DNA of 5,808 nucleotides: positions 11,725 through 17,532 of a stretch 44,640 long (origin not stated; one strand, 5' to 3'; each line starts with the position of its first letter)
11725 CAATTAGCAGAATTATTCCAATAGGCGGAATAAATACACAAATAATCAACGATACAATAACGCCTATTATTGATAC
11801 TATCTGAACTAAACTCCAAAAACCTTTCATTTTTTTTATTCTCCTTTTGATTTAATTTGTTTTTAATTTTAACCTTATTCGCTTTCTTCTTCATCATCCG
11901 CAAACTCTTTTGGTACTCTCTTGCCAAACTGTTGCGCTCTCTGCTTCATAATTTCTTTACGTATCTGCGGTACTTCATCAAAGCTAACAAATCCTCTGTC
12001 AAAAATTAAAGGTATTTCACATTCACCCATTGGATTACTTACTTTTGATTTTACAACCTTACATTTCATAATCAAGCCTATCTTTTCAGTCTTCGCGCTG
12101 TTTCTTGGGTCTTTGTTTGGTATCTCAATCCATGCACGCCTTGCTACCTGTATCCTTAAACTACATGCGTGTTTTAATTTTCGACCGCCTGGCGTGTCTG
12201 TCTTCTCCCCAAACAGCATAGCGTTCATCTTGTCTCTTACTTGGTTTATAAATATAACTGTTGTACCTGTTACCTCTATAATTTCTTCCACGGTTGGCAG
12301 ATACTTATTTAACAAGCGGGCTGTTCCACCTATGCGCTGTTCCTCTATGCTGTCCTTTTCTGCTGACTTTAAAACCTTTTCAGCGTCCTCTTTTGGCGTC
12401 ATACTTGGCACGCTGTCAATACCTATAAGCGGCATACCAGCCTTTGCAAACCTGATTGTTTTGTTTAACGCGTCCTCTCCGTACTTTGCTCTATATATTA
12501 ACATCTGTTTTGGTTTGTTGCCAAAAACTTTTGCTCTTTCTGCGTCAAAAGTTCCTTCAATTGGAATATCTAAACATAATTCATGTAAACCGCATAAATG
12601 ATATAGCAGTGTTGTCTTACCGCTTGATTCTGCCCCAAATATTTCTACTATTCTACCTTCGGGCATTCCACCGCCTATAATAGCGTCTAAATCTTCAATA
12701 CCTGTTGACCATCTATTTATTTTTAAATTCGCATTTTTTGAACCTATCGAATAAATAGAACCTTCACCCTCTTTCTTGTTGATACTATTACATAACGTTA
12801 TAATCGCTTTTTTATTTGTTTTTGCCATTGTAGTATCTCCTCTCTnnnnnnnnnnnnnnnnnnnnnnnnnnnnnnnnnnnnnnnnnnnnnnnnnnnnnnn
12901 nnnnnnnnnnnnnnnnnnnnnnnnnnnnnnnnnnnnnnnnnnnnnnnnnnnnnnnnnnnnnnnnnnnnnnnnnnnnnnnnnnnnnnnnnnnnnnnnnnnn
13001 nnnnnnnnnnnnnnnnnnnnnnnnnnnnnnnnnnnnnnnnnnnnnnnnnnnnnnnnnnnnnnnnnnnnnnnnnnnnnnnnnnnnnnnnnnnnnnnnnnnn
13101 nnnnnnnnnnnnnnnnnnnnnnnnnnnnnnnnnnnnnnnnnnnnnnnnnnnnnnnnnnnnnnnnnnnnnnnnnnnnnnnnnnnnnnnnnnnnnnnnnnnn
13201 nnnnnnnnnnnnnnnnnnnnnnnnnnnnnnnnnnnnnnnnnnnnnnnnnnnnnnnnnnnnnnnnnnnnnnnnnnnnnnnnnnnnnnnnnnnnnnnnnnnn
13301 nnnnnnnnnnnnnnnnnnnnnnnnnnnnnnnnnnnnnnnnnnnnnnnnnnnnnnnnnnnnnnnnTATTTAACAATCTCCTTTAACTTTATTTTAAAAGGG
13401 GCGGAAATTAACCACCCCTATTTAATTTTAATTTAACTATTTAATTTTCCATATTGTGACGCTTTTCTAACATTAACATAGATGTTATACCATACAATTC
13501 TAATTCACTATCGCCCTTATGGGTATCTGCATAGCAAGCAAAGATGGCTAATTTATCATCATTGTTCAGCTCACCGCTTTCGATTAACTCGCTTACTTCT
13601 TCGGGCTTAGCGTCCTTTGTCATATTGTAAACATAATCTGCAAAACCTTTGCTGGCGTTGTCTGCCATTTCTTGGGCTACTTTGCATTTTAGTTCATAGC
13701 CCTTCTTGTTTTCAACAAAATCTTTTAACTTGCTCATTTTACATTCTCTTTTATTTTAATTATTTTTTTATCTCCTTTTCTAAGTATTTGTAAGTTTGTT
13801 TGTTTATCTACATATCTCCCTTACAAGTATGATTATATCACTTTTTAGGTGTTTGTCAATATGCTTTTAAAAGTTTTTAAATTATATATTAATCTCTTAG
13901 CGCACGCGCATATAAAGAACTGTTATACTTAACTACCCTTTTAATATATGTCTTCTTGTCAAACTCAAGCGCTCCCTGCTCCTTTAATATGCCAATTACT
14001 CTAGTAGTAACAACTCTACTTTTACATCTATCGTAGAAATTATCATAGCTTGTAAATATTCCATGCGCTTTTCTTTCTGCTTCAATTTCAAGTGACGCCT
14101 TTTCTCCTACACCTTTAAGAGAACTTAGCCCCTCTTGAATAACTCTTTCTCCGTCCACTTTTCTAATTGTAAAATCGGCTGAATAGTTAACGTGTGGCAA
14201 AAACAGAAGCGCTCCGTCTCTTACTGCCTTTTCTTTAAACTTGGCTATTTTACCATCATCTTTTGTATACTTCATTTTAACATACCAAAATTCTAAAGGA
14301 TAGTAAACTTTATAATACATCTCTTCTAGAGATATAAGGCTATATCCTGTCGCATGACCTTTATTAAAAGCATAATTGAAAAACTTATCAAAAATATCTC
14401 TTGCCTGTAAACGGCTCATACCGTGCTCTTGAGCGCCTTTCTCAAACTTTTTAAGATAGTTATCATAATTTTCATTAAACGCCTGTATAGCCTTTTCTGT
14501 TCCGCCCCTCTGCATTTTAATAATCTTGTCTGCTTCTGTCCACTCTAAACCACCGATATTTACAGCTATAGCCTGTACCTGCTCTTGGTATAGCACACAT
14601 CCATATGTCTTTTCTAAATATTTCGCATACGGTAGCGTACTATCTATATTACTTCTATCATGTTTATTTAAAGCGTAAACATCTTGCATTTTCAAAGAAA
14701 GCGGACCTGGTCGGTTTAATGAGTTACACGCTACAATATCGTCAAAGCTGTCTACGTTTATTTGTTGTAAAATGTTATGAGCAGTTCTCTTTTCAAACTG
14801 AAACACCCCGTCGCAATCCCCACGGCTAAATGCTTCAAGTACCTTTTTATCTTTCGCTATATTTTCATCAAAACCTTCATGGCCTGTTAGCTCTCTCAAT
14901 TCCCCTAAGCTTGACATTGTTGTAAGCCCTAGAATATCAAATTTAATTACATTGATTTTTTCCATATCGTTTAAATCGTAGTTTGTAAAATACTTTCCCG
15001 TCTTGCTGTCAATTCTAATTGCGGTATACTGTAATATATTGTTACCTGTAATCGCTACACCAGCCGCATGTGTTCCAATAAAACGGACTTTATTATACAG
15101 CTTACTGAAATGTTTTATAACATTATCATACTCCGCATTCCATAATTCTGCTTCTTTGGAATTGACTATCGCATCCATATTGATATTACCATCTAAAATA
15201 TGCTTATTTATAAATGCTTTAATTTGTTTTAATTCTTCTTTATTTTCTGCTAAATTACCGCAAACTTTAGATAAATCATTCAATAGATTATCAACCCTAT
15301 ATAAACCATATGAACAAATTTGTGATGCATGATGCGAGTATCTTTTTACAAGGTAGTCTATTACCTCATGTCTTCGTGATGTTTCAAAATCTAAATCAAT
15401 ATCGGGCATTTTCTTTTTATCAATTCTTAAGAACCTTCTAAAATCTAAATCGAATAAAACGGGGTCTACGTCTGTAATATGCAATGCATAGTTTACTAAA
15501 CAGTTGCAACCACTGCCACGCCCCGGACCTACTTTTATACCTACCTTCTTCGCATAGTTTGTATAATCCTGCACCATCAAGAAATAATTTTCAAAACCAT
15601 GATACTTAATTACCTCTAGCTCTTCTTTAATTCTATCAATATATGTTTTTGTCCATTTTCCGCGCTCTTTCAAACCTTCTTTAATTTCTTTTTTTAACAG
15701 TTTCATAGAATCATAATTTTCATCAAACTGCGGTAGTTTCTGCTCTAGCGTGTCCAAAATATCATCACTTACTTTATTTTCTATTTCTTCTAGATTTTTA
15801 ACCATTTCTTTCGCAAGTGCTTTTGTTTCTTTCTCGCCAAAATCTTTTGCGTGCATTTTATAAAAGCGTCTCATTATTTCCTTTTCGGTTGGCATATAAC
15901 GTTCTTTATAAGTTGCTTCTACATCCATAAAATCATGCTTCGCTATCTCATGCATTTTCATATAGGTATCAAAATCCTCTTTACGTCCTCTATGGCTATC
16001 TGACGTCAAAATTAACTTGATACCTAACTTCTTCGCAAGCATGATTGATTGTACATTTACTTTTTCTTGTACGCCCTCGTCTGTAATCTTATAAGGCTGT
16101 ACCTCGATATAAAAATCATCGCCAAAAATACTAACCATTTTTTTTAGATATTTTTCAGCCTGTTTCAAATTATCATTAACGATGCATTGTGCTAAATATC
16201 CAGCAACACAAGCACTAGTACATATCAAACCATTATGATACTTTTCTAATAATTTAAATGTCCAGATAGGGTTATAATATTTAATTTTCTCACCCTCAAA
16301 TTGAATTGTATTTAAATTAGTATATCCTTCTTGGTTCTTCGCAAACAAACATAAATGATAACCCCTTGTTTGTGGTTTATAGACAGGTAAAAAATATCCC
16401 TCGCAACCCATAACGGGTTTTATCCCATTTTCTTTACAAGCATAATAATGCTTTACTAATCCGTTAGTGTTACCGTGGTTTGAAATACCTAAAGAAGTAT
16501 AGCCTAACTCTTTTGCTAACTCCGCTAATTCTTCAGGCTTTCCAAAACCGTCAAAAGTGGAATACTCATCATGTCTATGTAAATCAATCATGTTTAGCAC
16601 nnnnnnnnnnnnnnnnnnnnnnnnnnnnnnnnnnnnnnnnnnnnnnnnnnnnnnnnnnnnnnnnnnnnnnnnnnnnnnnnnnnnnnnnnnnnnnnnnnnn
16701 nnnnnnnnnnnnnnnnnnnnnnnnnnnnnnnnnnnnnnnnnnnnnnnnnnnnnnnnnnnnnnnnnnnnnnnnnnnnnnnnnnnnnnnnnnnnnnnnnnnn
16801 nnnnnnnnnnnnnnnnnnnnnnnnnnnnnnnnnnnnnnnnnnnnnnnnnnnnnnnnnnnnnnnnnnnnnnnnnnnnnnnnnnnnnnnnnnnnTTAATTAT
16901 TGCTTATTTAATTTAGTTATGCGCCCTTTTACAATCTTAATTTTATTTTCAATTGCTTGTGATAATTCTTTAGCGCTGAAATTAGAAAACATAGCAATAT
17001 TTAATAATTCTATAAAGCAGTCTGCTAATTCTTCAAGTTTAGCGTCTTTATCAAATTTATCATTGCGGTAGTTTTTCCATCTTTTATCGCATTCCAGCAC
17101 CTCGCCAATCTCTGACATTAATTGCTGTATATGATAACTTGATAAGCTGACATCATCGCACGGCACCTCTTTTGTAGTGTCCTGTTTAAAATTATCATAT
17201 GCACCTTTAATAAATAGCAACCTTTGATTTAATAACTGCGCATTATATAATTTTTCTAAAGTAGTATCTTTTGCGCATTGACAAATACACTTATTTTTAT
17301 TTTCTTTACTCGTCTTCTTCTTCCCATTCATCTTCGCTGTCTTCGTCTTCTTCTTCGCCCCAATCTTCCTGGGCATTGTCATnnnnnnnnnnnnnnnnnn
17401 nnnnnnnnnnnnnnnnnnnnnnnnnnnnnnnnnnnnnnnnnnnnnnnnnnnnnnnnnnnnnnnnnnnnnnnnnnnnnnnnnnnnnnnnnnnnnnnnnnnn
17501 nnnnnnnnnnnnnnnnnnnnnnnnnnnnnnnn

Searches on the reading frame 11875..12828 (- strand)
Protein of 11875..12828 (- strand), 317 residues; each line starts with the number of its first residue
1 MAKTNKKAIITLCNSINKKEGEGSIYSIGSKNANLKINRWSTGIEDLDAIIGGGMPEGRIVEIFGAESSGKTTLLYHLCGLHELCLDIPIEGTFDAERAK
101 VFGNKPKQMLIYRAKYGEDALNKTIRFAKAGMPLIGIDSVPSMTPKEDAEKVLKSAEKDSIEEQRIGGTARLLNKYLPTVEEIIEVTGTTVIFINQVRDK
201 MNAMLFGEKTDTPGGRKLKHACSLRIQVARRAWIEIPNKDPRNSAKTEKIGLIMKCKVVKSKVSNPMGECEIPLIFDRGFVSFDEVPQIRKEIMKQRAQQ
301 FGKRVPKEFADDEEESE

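Call 13: search_protein_families(library=phrogs, proteins=[window:11875-12828:-], max_evalue=0.001)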
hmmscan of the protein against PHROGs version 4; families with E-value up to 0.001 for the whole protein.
window:11875-12828:- (317 aa): 5 families
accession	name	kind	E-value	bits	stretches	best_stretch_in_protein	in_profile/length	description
phrog_97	-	other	5.3e-49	168.7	2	5-231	16-254/506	UvsX-like recombinase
phrog_8337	-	DNA, RNA and nucleotide metabolism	2.7e-21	77.2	1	38-228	48-239/273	DNA repair protein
phrog_9666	-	unknown function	1.8e-15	57.2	1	135-278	568-705/779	-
phrog_19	-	DNA, RNA and nucleotide metabolism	4.4e-07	30.1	1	32-78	327-373/621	DnaB-like replicative helicase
phrog_239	-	DNA, RNA and nucleotide metabolism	0.00014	21.9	1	5-78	300-378/801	DNA primase/helicase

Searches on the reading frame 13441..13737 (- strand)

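Call 33: search_protein_families(library=pfam, proteins=[window:13441-13737:-], max_evalue=0.1)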
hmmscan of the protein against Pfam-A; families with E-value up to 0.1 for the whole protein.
window:13441-13737:- (98 aa): 1 family
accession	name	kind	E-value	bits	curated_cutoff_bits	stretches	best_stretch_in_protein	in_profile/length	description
PF12500.13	TRSP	-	0.06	13.6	25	1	9-54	72-114/128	TRSP domain C terminus to PRTase_2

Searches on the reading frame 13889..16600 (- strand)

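Call 13: search_protein_families(library=phrogs, proteins=[window:13889-16600:-], max_evalue=0.001)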
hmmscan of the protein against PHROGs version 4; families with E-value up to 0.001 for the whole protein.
window:13889-16600:- (903 aa): 8 families
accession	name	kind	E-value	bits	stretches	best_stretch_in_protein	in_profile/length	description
phrog_405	-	DNA, RNA and nucleotide metabolism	5.8e-226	754.1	1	2-883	42-929/1190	DNA polymerase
phrog_11165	-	DNA, RNA and nucleotide metabolism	1.9e-95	321.5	1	297-862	10-594/782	DNA polymerase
phrog_7513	-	unknown function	1.4e-65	223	1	5-399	12-452/461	-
phrog_12219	-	DNA, RNA and nucleotide metabolism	1.1e-50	173.7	1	398-882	1-524/823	DNA polymerase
phrog_21652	-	DNA, RNA and nucleotide metabolism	1.3e-36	127.3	1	339-695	17-407/476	DNA polymerase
phrog_13169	-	DNA, RNA and nucleotide metabolism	4.6e-34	119.1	1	11-392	10-410/463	DNA polymerase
phrog_4335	-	unknown function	2.6e-11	44.4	1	732-844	17-130/421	-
phrog_11127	-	DNA, RNA and nucleotide metabolism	4.5e-07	31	1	264-392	49-171/171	DNA polymerase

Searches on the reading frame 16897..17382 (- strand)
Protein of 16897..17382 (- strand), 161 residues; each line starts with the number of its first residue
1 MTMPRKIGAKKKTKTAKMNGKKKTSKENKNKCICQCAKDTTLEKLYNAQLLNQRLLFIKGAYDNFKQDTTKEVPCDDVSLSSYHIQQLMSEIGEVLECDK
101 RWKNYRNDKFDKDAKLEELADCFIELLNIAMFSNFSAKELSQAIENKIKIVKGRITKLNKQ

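Call 44: search_protein_families(library=pfam, proteins=[window:16897-17382:-], max_evalue=0.01)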
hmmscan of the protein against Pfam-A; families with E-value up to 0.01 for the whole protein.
window:16897-17382:- (161 aa): 0 families

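Call 47: search_protein_families(library=phrogs, proteins=[window:16897-17382:-], max_evalue=0.01)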
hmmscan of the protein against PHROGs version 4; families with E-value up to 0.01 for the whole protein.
window:16897-17382:- (161 aa): 1 family
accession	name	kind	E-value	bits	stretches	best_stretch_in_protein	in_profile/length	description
phrog_173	-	DNA, RNA and nucleotide metabolism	0.00028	21.8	1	78-147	55-126/196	nucleoside triphosphate pyrophosphohydrolase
